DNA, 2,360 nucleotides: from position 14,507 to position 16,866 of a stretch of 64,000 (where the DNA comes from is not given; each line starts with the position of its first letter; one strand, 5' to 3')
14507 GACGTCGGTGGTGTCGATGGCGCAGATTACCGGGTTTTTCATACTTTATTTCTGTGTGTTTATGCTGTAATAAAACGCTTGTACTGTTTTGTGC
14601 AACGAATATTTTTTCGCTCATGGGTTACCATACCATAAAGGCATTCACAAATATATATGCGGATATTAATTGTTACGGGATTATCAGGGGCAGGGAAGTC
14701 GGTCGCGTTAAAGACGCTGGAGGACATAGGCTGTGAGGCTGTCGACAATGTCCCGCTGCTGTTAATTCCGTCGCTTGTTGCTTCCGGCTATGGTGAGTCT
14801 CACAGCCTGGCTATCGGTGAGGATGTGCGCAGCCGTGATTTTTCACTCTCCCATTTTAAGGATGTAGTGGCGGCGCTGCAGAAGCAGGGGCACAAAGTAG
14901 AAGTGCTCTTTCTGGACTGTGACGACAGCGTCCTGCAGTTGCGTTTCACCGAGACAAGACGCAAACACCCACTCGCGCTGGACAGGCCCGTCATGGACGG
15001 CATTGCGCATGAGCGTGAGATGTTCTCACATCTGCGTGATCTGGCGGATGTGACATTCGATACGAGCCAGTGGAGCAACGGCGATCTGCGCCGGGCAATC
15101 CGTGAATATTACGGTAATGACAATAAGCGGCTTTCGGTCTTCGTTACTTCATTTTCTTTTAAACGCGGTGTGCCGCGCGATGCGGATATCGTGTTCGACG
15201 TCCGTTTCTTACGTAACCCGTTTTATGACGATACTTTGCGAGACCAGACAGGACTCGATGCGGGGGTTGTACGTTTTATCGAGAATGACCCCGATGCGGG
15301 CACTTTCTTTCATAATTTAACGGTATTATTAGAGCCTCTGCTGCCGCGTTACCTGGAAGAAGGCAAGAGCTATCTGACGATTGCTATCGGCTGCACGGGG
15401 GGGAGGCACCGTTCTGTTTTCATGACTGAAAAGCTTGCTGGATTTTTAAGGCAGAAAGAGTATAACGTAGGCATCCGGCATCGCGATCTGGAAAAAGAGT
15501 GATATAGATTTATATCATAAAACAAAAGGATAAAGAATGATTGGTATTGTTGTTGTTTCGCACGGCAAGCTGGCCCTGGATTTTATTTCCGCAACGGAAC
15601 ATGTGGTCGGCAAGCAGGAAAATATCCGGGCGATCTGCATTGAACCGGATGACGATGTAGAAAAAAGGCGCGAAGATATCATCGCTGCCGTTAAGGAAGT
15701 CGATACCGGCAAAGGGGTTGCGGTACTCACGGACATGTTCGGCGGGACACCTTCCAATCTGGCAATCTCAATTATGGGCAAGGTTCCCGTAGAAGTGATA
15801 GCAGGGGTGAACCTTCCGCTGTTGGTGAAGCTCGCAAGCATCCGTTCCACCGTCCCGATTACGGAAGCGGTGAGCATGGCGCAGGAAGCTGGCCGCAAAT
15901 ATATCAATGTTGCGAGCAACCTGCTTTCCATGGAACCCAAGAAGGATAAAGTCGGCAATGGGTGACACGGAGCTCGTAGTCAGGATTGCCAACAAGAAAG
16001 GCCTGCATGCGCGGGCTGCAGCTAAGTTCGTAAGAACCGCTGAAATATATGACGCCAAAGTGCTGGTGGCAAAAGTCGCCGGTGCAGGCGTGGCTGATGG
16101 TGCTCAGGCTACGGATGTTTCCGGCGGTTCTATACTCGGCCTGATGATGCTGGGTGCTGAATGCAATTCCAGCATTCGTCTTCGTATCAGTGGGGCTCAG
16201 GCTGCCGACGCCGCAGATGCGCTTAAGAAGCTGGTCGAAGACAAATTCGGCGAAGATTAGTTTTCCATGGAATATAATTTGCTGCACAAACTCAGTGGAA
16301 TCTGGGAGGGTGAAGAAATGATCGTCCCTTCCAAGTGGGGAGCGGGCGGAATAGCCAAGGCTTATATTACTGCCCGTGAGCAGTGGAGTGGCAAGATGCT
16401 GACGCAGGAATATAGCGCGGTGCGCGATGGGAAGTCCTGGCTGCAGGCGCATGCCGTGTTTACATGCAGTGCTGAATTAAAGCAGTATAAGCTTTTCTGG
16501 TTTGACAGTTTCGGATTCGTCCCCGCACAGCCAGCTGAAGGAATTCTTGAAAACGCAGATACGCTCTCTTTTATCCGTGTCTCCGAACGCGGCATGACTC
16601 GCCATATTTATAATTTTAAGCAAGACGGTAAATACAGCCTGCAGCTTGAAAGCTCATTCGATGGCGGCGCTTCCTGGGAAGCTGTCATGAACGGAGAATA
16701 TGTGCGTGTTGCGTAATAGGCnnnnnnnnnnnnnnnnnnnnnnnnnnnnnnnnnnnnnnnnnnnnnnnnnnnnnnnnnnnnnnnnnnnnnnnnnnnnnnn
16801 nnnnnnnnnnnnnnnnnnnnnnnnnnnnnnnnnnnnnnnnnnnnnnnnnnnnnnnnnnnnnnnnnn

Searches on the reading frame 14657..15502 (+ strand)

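Call 3: search_protein_families(library=pfam, proteins=[window:14657-15502:+], max_evalue=0.01)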
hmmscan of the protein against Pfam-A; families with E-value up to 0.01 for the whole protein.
window:14657-15502:+ (281 aa): 3 families
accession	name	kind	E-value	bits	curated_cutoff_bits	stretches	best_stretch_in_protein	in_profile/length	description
PF22740.1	PapZ_C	-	1.6e-46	157.8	27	1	160-279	2-121/121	RapZ C-terminal domain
PF03668.21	RapZ-like_N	-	2.9e-39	134.8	25.4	1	1-154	1-156/158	RapZ-like N-terminal domain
PF13401.12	AAA_22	-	0.005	17.6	27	0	2-38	6-33/130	AAA domain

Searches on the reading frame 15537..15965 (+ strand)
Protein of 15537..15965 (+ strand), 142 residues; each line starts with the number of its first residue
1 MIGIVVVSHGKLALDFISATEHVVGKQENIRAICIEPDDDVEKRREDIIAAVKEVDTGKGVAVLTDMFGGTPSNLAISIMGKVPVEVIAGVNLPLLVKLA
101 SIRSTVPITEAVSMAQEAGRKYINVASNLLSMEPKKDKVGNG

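Call 3: search_protein_families(library=pfam, proteins=[window:15537-15965:+], max_evalue=0.01)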
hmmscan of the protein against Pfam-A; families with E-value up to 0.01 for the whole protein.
window:15537-15965:+ (142 aa): 1 family
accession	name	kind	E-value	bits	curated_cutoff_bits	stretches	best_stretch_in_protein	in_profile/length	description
PF03610.21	EIIA-man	-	3.1e-31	108.4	21.4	1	3-114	1-114/116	PTS system fructose IIA component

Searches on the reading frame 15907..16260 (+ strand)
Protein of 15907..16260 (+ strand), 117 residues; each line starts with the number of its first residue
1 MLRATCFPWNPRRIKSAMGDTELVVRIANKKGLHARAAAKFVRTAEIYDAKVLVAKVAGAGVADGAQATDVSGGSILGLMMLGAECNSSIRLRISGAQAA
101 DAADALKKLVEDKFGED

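Call 3: search_protein_families(library=pfam, proteins=[window:15907-16260:+], max_evalue=0.01)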
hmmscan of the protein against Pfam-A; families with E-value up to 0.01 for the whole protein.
window:15907-16260:+ (117 aa): 1 family
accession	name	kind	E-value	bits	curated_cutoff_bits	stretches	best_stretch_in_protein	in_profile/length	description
PF00381.24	PTS-HPr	-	1.2e-21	77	23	1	25-111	5-80/81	PTS HPr component phosphorylation site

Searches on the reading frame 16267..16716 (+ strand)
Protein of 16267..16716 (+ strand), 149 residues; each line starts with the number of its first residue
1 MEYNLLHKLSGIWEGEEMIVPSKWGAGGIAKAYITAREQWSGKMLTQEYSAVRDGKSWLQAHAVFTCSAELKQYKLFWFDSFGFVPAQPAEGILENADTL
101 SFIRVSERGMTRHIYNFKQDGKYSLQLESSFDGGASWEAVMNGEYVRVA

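Call 3: search_protein_families(library=pfam, proteins=[window:16267-16716:+], max_evalue=0.01)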
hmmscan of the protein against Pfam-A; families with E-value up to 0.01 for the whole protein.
window:16267-16716:+ (149 aa): 1 family
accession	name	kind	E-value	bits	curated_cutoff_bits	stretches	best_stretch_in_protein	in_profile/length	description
PF07617.17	DUF1579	-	1.8e-05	25.2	25.2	1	4-147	7-155/155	Protein of unknown function (DUF1579)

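Call 4: search_protein_families(library=ncbifam, proteins=[window:16267-16716:+], max_evalue=0.01)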
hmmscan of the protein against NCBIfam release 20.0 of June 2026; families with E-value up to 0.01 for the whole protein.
window:16267-16716:+ (149 aa): 0 families
